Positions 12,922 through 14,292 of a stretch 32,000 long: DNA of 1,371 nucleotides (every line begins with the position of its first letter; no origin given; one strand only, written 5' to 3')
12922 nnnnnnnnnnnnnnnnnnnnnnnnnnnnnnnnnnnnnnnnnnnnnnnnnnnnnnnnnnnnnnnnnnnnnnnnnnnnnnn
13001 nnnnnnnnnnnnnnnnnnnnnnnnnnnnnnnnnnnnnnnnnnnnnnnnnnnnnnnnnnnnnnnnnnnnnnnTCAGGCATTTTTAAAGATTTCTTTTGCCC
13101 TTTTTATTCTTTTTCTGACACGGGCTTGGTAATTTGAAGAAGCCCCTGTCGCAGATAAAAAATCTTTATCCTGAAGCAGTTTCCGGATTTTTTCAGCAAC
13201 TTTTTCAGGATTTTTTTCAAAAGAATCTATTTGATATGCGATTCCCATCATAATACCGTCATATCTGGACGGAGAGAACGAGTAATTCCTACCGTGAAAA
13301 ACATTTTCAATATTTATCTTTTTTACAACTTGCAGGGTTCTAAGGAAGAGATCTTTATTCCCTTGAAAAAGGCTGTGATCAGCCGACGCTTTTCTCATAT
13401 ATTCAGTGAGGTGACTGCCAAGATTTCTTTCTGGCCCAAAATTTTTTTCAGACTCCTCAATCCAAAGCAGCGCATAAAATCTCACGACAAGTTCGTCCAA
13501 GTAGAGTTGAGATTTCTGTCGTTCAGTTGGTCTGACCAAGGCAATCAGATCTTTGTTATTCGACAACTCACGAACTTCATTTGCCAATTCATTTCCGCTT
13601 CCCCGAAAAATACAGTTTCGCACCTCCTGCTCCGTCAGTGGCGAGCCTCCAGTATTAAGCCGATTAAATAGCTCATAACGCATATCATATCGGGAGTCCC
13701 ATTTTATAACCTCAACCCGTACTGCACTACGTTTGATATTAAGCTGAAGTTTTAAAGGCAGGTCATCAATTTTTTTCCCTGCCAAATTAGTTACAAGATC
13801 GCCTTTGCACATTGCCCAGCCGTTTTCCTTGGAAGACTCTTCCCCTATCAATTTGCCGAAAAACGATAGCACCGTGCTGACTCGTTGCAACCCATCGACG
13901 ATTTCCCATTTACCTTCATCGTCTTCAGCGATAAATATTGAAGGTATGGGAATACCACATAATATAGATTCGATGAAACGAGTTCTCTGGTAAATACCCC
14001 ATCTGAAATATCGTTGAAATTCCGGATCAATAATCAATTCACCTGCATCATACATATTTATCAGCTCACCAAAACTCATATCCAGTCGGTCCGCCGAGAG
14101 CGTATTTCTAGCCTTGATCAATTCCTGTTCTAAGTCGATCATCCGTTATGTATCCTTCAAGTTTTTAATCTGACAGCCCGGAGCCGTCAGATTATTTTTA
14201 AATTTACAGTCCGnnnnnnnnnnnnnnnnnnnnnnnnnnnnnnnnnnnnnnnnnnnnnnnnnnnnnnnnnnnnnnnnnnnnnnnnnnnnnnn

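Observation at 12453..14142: Overlapping DUF262 + HEPN gene pair in AT-rich DNA: a split GmrSD-like sensor with an RNase effector?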

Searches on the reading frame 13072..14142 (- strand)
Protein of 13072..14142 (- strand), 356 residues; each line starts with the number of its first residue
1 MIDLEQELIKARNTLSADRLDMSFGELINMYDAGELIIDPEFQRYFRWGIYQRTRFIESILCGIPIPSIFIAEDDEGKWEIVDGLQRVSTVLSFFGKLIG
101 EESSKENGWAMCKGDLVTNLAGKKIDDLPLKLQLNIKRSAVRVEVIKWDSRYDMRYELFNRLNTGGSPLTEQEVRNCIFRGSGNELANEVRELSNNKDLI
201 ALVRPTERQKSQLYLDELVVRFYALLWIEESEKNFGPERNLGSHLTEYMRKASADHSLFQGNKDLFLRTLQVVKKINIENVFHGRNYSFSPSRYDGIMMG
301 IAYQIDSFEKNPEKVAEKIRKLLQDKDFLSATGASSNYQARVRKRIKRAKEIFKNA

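Call 3: search_protein_families(library=pfam, proteins=[window:13072-14142:-], max_evalue=1)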
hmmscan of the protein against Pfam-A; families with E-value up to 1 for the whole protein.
window:13072-14142:- (356 aa): 1 family
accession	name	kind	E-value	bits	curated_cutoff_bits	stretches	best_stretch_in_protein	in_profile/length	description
PF03235.19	GmrSD_N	-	6.1e-26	92.2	33.2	1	25-179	2-198/199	GmrSD restriction endonuclease, N-terminal domain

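Call 4: search_protein_families(library=padloc, proteins=[window:13072-14142:-], max_evalue=1)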
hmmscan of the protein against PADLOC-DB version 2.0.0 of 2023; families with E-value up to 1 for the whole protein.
window:13072-14142:- (356 aa): 6 families
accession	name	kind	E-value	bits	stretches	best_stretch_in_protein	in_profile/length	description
PDLC03877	NsnA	-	3.3e-61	205.7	1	13-355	42-381/385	-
PDLC04027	PD-T4-2_A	-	3.6e-51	172.3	1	25-354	41-362/363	-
PDLC03418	REase_II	-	4.5e-08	30.6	1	29-182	26-161/372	Type II restriction enzyme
PDLC04709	PDC-M55C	-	0.0012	15.6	1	26-74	19-66/554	-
PDLC04157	HEC-06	-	0.0069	13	1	40-94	26-88/558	-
PDLC02792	SspE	-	0.013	11.8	0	152-173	314-335/771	SspE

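Call 5: search_protein_families(library=ncbifam, proteins=[window:13072-14142:-], max_evalue=1)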
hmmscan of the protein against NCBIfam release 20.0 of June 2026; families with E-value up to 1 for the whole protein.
window:13072-14142:- (356 aa): 1 family
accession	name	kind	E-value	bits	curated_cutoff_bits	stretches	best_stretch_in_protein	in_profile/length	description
NF041508.1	BacL2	equivalog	0.00052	19.9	200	1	299-354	141-199/202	BacL2 family protein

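Call 14: find_homologous_proteins(query=window:13072-14142:-, max_evalue=0.001)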
Query window:13072-14142:- (356 aa): 3392 proteins with E <= 0.001 among 6258 candidates; the best 120 are listed.
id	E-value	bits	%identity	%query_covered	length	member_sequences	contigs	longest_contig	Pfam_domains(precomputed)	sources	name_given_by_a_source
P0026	1.5e-234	795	100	100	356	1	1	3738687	PF03235.20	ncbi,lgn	ncbi:MAG: DUF262 domain-containing protein [Candidatus Electrothrix sp. YB6]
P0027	3.4e-195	666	84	100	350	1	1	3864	PF03235.20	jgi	jgi:uncharacterized protein with ParB-like and HNH nuclease domain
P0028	1.4e-194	664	83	100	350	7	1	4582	PF03235.20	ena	-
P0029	2.7e-189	646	79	100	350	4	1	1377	PF03235.20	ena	-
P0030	1.2e-188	644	80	100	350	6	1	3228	PF03235.20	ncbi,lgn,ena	-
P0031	2.1e-185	634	79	99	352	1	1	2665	PF03235.20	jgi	jgi:hypothetical protein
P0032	3.5e-184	630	80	99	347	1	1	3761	PF03235.20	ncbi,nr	ncbi:MAG: DUF262 domain-containing protein [Candidatus Electrothrix sp. AR3]|nr:DUF262 domain-contai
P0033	8.3e-165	566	69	100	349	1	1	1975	PF03235.20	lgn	-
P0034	9.7e-161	552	69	99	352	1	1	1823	PF03235.20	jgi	jgi:hypothetical protein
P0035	2.4e-159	548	69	99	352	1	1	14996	PF03235.20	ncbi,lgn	-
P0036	5.9e-159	547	69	99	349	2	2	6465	PF03235.20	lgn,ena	-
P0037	4.2e-158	544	71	99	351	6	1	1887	PF03235.20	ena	-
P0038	1.7e-157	542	69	99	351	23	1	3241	PF03235.20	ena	-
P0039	4.4e-157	540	68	100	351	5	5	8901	PF03235.20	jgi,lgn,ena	-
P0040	2.9e-156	538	68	99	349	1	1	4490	PF03235.20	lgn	-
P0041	7.4e-156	536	68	100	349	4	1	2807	PF03235.20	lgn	-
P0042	1.8e-155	535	65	100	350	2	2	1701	PF03235.20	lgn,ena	-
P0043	8.8e-155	533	68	99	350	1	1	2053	PF03235.20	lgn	-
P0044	2.9e-154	531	68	99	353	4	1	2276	PF03235.20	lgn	-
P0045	7.5e-154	530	68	99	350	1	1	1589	PF03235.20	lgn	-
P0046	2.0e-153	528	68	99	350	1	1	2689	PF03235.20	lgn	-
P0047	5.1e-153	527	66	99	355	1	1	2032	PF03235.20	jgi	jgi:uncharacterized protein with ParB-like and HNH nuclease domain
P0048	7.8e-153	526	68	99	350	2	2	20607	PF03235.20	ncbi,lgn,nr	ncbi:MAG: DUF262 domain-containing protein [Proteobacteria bacterium]|nr:DUF262 domain-containing pr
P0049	8.6e-153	526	67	99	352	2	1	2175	PF03235.20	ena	-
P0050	1.1e-152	526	66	100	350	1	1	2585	PF03235.20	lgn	-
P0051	3.3e-152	524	67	99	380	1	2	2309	PF03235.20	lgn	-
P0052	5.6e-152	524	67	99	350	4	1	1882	PF03235.20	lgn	-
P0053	2.2e-151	522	65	99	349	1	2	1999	PF03235.20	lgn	-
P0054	2.5e-150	518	65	99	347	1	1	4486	PF03235.20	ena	-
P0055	1.1e-149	516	66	99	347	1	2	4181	PF03235.20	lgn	-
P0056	2.8e-149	515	66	99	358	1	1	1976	PF03235.20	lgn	-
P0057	3.6e-149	514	65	100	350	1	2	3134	PF03235.20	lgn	-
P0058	9.2e-149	513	66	99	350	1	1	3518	PF03235.20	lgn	-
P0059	4.6e-139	481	63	99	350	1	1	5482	PF03235.20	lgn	-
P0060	7.8e-139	480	71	85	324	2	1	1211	PF03235.20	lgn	-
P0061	8.2e-124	431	57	99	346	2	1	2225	PF03235.20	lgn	-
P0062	1.2e-122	427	57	99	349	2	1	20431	PF03235.20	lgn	-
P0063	2.6e-122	426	56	99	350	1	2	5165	PF03235.20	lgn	-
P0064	4.7e-122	425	57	99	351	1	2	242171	PF03235.20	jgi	jgi:hypothetical protein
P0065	9.7e-122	424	54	99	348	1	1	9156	PF03235.20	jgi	-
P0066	3.6e-121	422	55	99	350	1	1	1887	PF03235.20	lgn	-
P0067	5.4e-121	422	55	98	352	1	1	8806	PF03235.20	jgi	-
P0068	7.5e-121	421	55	99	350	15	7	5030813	PF03235.20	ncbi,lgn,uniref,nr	ncbi:DUF262 domain-containing protein [Shewanella algae]|uniref:DUF262 domain-containing protein n=1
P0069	1.3e-120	421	55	99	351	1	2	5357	PF03235.20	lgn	-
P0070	1.8e-120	420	56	99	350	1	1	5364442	PF03235.20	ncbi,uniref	ncbi:DUF262 domain-containing protein [Microbulbifer sp. SSSA005]|uniref:DUF262 domain-containing pr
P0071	3.0e-120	419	55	99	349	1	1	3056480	PF03235.20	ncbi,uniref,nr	ncbi:DUF262 domain-containing protein [Thiohalobacter thiocyanaticus]|uniref:DUF262 domain-containin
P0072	2.8e-119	416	56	99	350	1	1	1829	PF03235.20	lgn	-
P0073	4.9e-119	415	56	99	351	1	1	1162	PF03235.20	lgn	-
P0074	1.0e-118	414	55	99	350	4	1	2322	PF03235.20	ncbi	-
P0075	1.1e-118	414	54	99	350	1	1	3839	PF03235.20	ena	-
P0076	1.2e-118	414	54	99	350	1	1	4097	PF03235.20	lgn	-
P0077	1.6e-118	414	55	99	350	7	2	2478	PF03235.20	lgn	-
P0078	2.0e-118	413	54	99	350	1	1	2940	PF03235.20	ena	-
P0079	2.0e-118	413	54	99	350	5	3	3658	PF03235.20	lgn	-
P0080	2.4e-118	413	54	99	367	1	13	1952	PF03235.20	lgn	-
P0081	2.9e-118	413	55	99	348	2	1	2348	PF03235.20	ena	-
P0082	4.3e-118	412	54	99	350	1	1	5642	PF03235.20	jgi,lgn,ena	-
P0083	7.3e-118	412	54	99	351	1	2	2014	PF03235.20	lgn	-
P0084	1.1e-117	411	54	99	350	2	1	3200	PF03235.20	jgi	jgi:hypothetical protein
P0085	1.3e-117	411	54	99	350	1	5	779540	PF03235.20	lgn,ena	-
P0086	1.4e-117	411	54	98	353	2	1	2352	PF03235.20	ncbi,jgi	jgi:uncharacterized protein with ParB-like and HNH nuclease domain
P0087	2.6e-117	410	54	98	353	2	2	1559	PF03235.20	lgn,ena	-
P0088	2.9e-117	410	55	99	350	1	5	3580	PF03235.20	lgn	-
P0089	3.7e-117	409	55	100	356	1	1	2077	PF03235.20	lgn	-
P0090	3.8e-117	409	53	100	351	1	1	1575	PF03235.20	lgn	-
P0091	8.4e-117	408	54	99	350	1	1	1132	PF03235.20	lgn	-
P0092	2.8e-116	406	54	99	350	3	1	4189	PF03235.20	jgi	-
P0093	3.7e-116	406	54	98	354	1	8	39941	PF03235.20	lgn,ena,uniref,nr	uniref:Uncharacterized conserved protein, contains ParB-like and HNH nuclease domains n=1 Tax=Candid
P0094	3.9e-116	406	54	98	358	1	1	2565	PF03235.20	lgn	-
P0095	5.4e-116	405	54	99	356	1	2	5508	PF03235.20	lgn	-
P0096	7.0e-116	405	53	99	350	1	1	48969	PF03235.20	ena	-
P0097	1.2e-115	404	53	98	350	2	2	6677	PF03235.20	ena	-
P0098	1.3e-115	404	54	99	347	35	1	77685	PF03235.20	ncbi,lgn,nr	ncbi:TPA: DUF262 domain-containing protein [Aeromonas hydrophila]|nr:DUF262 domain-containing protei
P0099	1.4e-115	404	55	98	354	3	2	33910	PF03235.20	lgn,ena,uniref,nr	uniref:Uncharacterized conserved protein, contains ParB-like and HNH nuclease domains n=1 Tax=Candid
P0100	1.6e-115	404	53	100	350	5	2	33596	PF03235.20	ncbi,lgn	-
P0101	6.9e-115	402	52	99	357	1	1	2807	PF03235.20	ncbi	-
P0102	7.4e-115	402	55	98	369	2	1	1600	PF03235.20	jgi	jgi:hypothetical protein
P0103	5.7e-114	399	54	98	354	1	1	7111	PF03235.20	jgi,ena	-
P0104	5.9e-114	399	53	100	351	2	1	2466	PF03235.20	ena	-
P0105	6.3e-114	399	53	99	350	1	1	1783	PF03235.20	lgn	-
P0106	6.7e-114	398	54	99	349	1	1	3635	PF03235.20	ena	-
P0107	1.3e-113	398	54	99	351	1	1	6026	PF03235.20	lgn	-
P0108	4.2e-113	396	54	99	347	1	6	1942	PF03235.20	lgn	-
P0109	5.0e-113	396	53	98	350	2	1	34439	PF03235.20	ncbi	-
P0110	5.7e-113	395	51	100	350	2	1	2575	PF03235.20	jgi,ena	-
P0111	9.1e-113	395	52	99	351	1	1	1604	PF03235.20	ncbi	-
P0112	2.1e-111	390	51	100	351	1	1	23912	PF03235.20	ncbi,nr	ncbi:DUF262 domain-containing protein [Candidatus Halobeggiatoa sp. HSG11]|nr:DUF262 domain-containi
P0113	3.6e-111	389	52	99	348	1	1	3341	PF03235.20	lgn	-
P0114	5.4e-111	389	52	99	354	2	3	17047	PF03235.20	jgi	jgi:hypothetical protein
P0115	1.3e-110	388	51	99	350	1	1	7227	PF03235.20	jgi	jgi:hypothetical protein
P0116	1.7e-110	387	52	99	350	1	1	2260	PF03235.20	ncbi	-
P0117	2.1e-109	384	52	98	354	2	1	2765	PF03235.20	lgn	-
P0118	1.1e-108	381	51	99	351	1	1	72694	PF03235.20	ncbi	-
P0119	1.2e-108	381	51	98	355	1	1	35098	PF03235.20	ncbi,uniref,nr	ncbi:DUF262 domain-containing protein [Spirulina sp. CCNP1310]|uniref:DUF262 domain-containing prote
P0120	2.1e-108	380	51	99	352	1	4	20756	PF03235.20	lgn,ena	-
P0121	2.2e-108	380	51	100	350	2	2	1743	PF03235.20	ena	-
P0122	3.7e-108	380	51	99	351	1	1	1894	PF03235.20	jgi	jgi:uncharacterized protein with ParB-like and HNH nuclease domain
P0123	5.1e-108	379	50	99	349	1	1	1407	PF03235.20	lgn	-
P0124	5.2e-108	379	51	99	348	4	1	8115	PF03235.20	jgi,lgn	jgi:hypothetical protein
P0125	8.2e-108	378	51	99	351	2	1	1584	PF03235.20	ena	-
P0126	1.1e-107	378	52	99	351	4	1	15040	PF03235.20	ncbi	ncbi:MAG: DUF262 domain-containing protein [Ginsengibacter sp.]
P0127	1.3e-107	378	51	98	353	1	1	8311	PF03235.20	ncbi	ncbi:MAG: DUF262 domain-containing protein [Candidatus Marithrix sp.]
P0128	1.7e-107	377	52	99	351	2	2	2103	PF03235.20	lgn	-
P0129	1.9e-107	377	53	99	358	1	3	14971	PF03235.20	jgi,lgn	jgi:hypothetical protein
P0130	2.0e-107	377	51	99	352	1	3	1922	PF03235.20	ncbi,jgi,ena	jgi:hypothetical protein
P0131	3.5e-107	376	51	99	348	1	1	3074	PF03235.20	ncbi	-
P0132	4.2e-107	376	52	99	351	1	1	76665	PF03235.20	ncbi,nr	ncbi:DUF262 domain-containing protein [Thermoanaerobacteraceae bacterium SP2]|nr:DUF262 domain-conta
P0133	7.6e-107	375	52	98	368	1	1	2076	PF03235.20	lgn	-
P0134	8.2e-107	375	51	99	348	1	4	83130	PF03235.20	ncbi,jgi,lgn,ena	-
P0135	9.3e-107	375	51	98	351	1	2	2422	PF03235.20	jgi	-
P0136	9.9e-107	375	52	98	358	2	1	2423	PF03235.20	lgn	-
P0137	2.8e-106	373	52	96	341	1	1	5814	PF03235.20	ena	-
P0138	2.9e-106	373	51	99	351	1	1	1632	PF03235.20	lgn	-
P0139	3.5e-106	373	54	98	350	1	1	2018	PF03235.20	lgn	-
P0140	4.8e-106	373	51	99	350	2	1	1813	PF03235.20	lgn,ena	-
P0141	5.2e-106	373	50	99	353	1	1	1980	PF03235.20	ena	-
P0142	6.4e-106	372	51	99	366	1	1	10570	PF03235.20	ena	-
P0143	1.5e-105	371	51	99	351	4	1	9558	PF03235.20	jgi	jgi:hypothetical protein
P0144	2.1e-105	371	50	98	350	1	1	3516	PF03235.20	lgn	-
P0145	2.4e-105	370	52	99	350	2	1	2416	PF03235.20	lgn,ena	-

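Call 17: find_related_loci(query=A1, collection=genome_contigs, flank=6000)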
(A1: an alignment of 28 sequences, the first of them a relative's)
Query A1 (356 aa) in genome_contigs; peptide patterns used: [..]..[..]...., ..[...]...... (x = any residue, [..] = any of these).
599 stretches matched a pattern (row limit reached: there are more); 550 encode a relative of the query (tblastn E <= 1e-3); the best 80 are kept; 80 distinct loci.
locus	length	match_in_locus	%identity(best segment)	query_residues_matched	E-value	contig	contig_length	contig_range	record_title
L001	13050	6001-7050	81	1-356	0e+0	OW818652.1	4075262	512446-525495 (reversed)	Candidatus Electrothrix laxa isolate HOU-scMAG genome assembly, chromosome: 1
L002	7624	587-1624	69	4-356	1e-167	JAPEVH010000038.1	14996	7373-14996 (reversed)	MAG: Candidatus Electronema sp. isolate KV k127_21697783, whole genome shotgun sequence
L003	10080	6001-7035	68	4-355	6e-161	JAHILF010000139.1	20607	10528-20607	MAG: Proteobacteria bacterium isolate KR13_N2.mb.116 KR13_N2.mb.116_k141_333748, whole genome shotgun sequence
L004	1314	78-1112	57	1-353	3e-143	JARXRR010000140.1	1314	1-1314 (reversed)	Chromatiaceae bacterium AAb-1 NODE_222_length_1216_cov_19.842928, whole genome shotgun sequence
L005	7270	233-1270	55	1-353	3e-129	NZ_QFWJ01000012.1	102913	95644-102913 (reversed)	Marinospirillum perlucidum strain F3212 contig12, whole genome shotgun sequence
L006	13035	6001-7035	55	1-353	4e-127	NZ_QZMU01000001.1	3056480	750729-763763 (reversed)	Thiohalobacter thiocyanaticus strain Hrh1 Consensus0, whole genome shotgun sequence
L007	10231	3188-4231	52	1-355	1e-122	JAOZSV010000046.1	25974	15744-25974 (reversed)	MAG: Thiotrichaceae bacterium isolate GMC7.concoct.148 GMC7_445_length_25974_cov_1294.845171, whole genome shotgun seque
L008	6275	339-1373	53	4-355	1e-120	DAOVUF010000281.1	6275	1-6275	MAG TPA_asm: Gammaproteobacteria bacterium isolate CSMAG_1672 CSMAG_1672_k141_933255_length_6275_cov_17.0052, whole geno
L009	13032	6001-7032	51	4-354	5e-116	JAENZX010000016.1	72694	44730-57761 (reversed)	MAG: Thermincola ferriacetica isolate BM5_bin.18 BM5_bin18_NODE_151_length_72694_cov_8.284351, whole genome shotgun sequ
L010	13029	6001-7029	51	4-353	7e-116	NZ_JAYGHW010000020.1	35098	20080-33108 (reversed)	Spirulina sp. CCNP1310 NODE_223_length_35098_cov_5.633353, whole genome shotgun sequence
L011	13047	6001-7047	51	1-355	6e-116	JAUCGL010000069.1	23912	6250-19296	Candidatus Halobeggiatoa sp. HSG11 NODE_69_length_23912, whole genome shotgun sequence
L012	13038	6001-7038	51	2-354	9e-115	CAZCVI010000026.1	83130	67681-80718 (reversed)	MAG TPA_asm: uncultured Clostridia bacterium isolate binchicken_co113_160 genome assembly, contig: NODE_312_length_83130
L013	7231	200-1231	51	4-353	2e-114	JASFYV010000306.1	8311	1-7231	MAG: Candidatus Marithrix sp. isolate MAY_MAG_00008 ALL_000000010095, whole genome shotgun sequence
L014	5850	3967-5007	50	2-354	3e-112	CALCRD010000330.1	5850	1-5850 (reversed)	MAG TPA_asm: uncultured Bacillus sp. isolate SRR1561991_bin.107_CONCOCT_v1.1_MAG genome assembly, contig: ERZ724030.9711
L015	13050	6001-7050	52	3-353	3e-112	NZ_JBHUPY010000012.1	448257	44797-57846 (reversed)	Herpetosiphon sp. NSE202 contig12, whole genome shotgun sequence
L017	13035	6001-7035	50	4-354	7e-107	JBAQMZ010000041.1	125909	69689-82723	MAG: Candidatus Methanoperedens sp. isolate MFD12050_ilm_asm_bin25 k127_55986, whole genome shotgun sequence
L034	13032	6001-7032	46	3-353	9e-101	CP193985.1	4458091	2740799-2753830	Lysinibacillus sphaericus strain BKU_1 chromosome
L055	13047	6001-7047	44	1-356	1e-96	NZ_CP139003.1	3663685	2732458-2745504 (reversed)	Bermanella sp. R86531 chromosome, complete genome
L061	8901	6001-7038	44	1-353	2e-95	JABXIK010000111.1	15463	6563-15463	MAG: Gammaproteobacteria bacterium isolate HF-Din24 c_000000021005, whole genome shotgun sequence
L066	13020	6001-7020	45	8-354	2e-94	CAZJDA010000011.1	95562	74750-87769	MAG TPA_asm: uncultured Bacteroidales bacterium isolate SRP332253_co1_243 genome assembly, contig: NODE_179_length_95562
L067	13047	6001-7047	45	1-356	6e-94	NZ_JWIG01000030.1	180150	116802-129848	Pseudoalteromonas distincta strain ATCC 700518 C30, whole genome shotgun sequence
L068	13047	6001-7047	44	1-356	5e-94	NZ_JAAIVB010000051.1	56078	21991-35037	Noviherbaspirillum galbum strain 17J57-3 31415.17J573.1_51_17J573.00051_31415.17J573.1, whole genome shotgun sequence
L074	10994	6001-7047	42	1-356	5e-93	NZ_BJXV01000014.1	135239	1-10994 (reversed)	Halovibrio variabilis strain NBRC 102410 sequence14, whole genome shotgun sequence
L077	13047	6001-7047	42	1-356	3e-92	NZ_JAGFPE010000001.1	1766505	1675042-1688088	Candidatus Symbiopectobacterium sp. NZEC151 NODE_1_legth_1766601_cov_105.142059, whole genome shotgun sequence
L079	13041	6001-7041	43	1-354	2e-91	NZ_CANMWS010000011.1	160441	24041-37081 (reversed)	Uncultured Shewanella sp. isolate 4-590.fasta NODE_11, whole genome shotgun sequence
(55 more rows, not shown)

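Call 22: search_protein_families(library=padloc, proteins=[L077:7022-7663:+, L074:7022-7663:+, L068:6968-7675:+, L067:7043-7663:+, L055:6956-7663:+, L079:7043-7690:+, L061:7046-7663:+, L005:1269-1898:+, L034:7046-7681:+, L017:7051-7677:+], max_evalue=1)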
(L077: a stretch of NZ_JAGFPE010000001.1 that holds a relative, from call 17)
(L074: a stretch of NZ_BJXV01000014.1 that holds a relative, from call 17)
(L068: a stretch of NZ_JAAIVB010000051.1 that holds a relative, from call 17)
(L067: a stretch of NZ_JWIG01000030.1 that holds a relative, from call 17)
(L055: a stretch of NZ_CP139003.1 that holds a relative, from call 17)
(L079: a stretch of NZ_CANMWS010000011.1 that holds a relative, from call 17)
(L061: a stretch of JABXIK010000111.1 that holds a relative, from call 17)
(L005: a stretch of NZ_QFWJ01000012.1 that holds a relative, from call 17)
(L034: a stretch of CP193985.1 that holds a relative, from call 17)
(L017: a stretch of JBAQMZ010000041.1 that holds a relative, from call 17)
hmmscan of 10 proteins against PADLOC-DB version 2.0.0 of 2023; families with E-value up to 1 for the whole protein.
L077:7022-7663:+ (213 aa): 3 families
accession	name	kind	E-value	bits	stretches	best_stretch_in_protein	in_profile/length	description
PDLC03820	RTasHEPN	-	1.9e-05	22.8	1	139-206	61-126/148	DRT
PDLC01811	CARF1--CARF_HEPN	-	0.00055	17.1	1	134-210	350-424/436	-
PDLC03836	DzbB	-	0.0035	14.9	1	125-201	269-337/341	-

L074:7022-7663:+ (213 aa): 2 families
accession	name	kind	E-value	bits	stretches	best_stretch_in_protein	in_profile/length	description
PDLC03820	RTasHEPN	-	0.00062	17.9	1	141-174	63-95/148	DRT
PDLC01825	CARF2--CARF_HEPN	-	0.021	11.8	1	151-197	334-379/382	-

L068:6968-7675:+ (235 aa): 5 families
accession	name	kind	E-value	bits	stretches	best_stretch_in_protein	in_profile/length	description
PDLC01834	CARF2--CARF_HEPN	-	0.00091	16.1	1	168-210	349-395/404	-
PDLC01844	CARF2--CARF_HEPN_CSX3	-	0.0022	15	1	164-229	325-391/464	-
PDLC01509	Csx1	-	0.0026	15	1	115-234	318-437/440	CAS-III; associated_signaling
PDLC03820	RTasHEPN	-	0.0033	15.6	1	169-189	72-92/148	DRT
PDLC01825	CARF2--CARF_HEPN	-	0.011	12.7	1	171-216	335-380/382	-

L067:7043-7663:+ (206 aa): 2 families
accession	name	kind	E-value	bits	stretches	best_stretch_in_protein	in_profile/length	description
PDLC03820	RTasHEPN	-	0.00073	17.7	1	133-165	62-93/148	DRT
PDLC01680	Cas13-ApeA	-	0.0024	15.8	1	86-166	89-144/175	Cas13-ApeA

L055:6956-7663:+ (235 aa): 3 families
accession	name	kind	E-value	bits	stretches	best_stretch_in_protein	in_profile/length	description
PDLC03820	RTasHEPN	-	0.0062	14.7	1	161-195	60-93/148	DRT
PDLC01844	CARF2--CARF_HEPN_CSX3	-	0.0079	13.1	1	171-229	327-386/464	-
PDLC01467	Cas13a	-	0.068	11.5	1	114-212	49-117/139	CAS-VI-A; effector__SPE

L079:7043-7690:+ (215 aa): 1 family
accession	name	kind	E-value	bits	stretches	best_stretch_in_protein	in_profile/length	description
PDLC01844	CARF2--CARF_HEPN_CSX3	-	0.0037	14.2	1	117-202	306-388/464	-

L061:7046-7663:+ (205 aa): 3 families
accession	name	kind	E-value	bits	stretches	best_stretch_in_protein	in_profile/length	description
PDLC01844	CARF2--CARF_HEPN_CSX3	-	0.0011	15.9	1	140-200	330-387/464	-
PDLC01804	CARF1--CARF_HEPN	-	0.0014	15.7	1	94-200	306-408/422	-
PDLC03820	RTasHEPN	-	0.027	12.6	1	135-165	64-93/148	DRT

L005:1269-1898:+ (209 aa): 0 families

L034:7046-7681:+ (211 aa): 0 families

L017:7051-7677:+ (208 aa): 1 family
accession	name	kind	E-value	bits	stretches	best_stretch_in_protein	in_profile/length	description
PDLC03820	RTasHEPN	-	0.031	12.4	1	135-169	58-92/148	DRT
